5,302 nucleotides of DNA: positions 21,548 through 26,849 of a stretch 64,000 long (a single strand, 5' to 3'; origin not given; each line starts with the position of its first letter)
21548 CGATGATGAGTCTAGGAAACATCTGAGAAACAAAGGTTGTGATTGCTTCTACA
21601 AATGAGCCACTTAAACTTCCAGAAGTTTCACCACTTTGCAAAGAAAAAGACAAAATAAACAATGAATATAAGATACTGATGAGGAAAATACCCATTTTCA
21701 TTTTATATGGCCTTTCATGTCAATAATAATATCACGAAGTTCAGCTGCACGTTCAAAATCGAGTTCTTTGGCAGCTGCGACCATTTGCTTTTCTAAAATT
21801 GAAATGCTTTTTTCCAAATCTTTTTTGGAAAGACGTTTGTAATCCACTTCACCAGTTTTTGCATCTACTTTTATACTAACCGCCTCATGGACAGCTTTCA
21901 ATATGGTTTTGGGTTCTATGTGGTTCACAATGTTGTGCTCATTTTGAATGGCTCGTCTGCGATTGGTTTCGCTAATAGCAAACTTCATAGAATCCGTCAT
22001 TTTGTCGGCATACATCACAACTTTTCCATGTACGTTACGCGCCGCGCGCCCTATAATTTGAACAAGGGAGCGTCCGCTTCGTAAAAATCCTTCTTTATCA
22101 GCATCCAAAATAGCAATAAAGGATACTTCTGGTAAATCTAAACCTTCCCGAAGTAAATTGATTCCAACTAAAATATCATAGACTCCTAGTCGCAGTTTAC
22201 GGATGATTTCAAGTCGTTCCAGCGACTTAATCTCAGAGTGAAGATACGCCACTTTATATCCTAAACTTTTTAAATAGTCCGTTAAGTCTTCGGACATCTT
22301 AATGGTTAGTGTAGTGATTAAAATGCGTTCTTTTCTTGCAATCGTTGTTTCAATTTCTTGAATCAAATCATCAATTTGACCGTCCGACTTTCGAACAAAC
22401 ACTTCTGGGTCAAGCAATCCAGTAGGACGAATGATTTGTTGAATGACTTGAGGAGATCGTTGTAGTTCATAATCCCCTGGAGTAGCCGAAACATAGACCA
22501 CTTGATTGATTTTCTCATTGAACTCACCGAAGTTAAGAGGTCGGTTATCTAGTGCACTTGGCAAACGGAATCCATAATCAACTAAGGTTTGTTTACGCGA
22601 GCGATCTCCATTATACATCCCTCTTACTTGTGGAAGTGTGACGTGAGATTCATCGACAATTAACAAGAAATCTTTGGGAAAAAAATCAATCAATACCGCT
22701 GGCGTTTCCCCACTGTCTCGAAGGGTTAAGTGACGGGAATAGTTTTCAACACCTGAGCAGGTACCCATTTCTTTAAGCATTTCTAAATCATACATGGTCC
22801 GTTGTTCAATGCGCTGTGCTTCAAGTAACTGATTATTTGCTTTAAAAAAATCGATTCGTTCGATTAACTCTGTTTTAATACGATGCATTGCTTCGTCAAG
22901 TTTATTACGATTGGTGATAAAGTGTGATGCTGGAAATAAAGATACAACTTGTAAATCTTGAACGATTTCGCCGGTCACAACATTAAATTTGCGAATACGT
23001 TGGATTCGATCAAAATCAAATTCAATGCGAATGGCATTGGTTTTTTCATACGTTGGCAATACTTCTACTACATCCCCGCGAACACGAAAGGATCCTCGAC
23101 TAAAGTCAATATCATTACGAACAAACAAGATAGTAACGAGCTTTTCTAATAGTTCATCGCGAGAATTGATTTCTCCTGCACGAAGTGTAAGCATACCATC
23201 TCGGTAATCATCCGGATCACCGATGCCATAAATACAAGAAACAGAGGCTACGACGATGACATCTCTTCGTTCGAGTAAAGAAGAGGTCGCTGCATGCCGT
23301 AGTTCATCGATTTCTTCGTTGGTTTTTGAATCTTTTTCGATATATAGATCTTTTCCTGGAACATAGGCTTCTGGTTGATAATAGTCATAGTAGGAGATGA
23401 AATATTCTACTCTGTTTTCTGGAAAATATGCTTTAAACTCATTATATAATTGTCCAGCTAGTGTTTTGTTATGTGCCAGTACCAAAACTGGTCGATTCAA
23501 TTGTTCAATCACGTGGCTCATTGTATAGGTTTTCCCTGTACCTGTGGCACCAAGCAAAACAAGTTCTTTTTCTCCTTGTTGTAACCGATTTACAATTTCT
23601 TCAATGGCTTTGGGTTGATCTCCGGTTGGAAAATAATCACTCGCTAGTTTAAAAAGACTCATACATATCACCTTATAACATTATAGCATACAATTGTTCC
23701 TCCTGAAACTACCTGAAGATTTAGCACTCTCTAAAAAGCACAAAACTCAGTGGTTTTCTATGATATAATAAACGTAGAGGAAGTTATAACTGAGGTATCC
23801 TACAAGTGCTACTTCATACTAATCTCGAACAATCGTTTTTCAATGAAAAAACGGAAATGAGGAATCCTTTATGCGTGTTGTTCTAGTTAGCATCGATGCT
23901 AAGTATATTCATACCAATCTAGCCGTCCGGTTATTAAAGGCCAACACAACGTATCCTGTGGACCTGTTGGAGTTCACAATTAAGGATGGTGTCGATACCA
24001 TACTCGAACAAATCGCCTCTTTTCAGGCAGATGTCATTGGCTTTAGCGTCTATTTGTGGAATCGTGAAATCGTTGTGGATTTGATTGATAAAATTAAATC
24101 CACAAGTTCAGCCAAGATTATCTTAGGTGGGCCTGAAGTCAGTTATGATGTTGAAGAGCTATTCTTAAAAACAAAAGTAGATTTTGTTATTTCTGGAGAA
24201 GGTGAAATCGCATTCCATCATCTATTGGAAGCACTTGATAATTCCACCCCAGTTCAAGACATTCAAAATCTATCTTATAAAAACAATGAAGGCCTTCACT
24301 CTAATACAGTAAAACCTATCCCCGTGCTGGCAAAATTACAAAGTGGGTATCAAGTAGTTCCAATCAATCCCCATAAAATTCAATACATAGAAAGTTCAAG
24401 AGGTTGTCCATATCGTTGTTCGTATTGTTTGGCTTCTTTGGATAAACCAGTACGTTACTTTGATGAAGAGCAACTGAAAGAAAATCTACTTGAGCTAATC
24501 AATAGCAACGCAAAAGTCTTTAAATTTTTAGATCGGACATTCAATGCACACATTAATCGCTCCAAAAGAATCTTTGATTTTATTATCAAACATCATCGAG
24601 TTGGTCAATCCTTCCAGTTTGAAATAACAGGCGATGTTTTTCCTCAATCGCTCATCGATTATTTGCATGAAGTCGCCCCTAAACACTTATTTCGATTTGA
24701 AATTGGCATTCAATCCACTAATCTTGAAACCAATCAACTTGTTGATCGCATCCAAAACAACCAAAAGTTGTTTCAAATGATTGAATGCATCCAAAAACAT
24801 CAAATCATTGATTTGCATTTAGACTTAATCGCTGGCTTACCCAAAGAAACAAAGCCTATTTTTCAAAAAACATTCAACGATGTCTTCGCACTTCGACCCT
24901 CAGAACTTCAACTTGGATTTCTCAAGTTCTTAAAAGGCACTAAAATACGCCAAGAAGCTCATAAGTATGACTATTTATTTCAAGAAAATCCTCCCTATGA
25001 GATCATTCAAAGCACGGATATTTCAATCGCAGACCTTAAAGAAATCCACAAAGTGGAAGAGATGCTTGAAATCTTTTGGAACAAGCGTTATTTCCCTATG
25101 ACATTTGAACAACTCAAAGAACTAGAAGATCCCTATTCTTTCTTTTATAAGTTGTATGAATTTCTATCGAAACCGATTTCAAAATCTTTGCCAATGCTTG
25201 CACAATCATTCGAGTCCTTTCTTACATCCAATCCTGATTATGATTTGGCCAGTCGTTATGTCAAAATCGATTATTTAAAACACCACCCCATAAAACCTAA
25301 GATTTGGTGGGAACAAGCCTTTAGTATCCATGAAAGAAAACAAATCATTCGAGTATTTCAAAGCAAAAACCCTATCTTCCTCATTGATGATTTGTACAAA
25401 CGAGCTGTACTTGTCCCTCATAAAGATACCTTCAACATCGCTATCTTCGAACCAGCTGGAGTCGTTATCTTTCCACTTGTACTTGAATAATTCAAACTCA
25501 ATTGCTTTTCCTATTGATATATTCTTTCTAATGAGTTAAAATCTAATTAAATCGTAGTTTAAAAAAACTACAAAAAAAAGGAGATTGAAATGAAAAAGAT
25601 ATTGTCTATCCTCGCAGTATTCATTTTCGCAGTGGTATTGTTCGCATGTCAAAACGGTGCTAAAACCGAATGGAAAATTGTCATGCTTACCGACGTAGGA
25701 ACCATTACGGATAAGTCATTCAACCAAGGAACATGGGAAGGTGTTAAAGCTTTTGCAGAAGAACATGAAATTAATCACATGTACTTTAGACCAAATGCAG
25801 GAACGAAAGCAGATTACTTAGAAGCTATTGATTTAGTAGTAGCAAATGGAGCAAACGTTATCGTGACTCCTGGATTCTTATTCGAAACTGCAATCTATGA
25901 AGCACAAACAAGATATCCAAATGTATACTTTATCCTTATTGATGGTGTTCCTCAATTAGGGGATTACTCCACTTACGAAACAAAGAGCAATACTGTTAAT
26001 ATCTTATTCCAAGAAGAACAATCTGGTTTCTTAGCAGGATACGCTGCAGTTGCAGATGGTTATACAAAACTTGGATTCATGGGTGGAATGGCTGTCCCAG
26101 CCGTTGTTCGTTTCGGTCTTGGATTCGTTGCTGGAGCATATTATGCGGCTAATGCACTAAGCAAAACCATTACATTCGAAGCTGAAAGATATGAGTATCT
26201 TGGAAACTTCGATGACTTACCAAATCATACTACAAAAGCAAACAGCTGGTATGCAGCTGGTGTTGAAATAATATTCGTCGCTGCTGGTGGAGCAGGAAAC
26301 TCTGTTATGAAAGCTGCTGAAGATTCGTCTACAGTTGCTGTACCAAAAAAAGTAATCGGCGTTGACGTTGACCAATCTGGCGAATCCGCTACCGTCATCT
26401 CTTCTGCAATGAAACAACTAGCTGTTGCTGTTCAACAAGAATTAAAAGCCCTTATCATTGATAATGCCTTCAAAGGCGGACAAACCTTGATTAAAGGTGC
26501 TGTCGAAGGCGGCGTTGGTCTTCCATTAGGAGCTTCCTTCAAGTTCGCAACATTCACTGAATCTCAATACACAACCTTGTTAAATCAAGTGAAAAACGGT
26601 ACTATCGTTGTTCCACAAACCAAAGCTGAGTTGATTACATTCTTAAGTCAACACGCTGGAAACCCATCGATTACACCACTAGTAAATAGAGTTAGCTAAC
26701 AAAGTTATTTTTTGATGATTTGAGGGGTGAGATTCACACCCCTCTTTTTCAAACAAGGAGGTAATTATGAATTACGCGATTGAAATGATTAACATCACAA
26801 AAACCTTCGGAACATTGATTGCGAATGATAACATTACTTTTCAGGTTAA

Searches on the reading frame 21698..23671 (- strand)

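Call 76: search_protein_families(library=pfam, proteins=[window:21698-23671:-], max_evalue=0.00001)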
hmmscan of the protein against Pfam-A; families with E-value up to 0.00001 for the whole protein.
window:21698-23671:- (657 aa): 6 families
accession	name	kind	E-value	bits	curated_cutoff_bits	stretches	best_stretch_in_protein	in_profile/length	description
PF17757.6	UvrB_inter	-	5.5e-28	97.4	22.9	1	161-251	1-91/91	UvrB interaction domain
PF00271.37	Helicase_C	-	6.5e-20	71.9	23.5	1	433-546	3-109/110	Helicase conserved C-terminal domain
PF12344.14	UvrB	-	2.1e-19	69.5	27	1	553-594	1-42/43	Ultra-violet resistance protein B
PF04851.21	ResIII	-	2.5e-16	60.5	22.5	1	18-118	7-111/164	Type III restriction enzyme, res subunit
PF00270.35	DEAD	-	2.8e-07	30.9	26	0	18-88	3-76/167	DEAD/DEAH box helicase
PF02151.25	UVR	-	1.1e-06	28.6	21.5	1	621-647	2-28/36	UvrB/uvrC motif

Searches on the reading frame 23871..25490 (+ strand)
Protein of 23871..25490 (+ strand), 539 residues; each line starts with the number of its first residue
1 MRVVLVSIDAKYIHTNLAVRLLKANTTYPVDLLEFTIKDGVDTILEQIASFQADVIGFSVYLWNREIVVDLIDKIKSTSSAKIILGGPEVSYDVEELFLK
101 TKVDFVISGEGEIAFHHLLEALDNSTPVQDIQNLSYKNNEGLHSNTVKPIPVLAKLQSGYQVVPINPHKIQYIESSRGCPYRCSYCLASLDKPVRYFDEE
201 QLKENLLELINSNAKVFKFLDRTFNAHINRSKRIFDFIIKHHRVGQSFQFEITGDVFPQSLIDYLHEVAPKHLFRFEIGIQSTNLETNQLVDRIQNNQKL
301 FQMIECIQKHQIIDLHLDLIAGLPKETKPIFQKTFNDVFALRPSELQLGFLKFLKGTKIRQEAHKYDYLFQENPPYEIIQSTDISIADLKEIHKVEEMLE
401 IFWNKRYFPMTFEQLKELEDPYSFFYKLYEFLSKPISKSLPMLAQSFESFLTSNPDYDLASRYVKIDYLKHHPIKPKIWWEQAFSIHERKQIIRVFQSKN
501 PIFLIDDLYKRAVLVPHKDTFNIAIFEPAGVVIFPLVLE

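Call 76: search_protein_families(library=pfam, proteins=[window:23871-25490:+], max_evalue=0.00001)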
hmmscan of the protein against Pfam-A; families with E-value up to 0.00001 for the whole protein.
window:23871-25490:+ (539 aa): 3 families
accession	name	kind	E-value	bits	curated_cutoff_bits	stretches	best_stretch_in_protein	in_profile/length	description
PF02310.24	B12-binding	-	4.1e-17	62.6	32.1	1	9-118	7-120/121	B12 binding domain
PF13311.11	DUF4080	-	1.8e-16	61.3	22.9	1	364-499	1-144/188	Protein of unknown function (DUF4080)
PF04055.27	Radical_SAM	-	1.3e-15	58.4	29.5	1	173-337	1-165/166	Radical SAM superfamily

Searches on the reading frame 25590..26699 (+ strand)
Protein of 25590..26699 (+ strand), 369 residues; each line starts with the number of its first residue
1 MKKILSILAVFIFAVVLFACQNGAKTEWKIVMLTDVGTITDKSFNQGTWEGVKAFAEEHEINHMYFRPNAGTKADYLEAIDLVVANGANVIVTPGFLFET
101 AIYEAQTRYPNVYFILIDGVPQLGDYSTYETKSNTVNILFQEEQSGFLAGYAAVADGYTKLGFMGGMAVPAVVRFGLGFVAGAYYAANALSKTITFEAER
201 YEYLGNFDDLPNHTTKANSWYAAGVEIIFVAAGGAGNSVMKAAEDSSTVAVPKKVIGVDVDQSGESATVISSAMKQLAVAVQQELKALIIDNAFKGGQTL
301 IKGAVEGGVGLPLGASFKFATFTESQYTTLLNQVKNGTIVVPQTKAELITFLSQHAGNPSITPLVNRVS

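Call 76: search_protein_families(library=pfam, proteins=[window:25590-26699:+], max_evalue=0.00001)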
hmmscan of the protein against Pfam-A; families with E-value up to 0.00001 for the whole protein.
window:25590-26699:+ (369 aa): 1 family
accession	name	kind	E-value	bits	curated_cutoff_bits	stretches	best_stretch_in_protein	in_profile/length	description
PF02608.20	Bmp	-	1.8e-47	162.3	24.1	1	31-344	4-300/301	ABC transporter substrate-binding protein PnrA-like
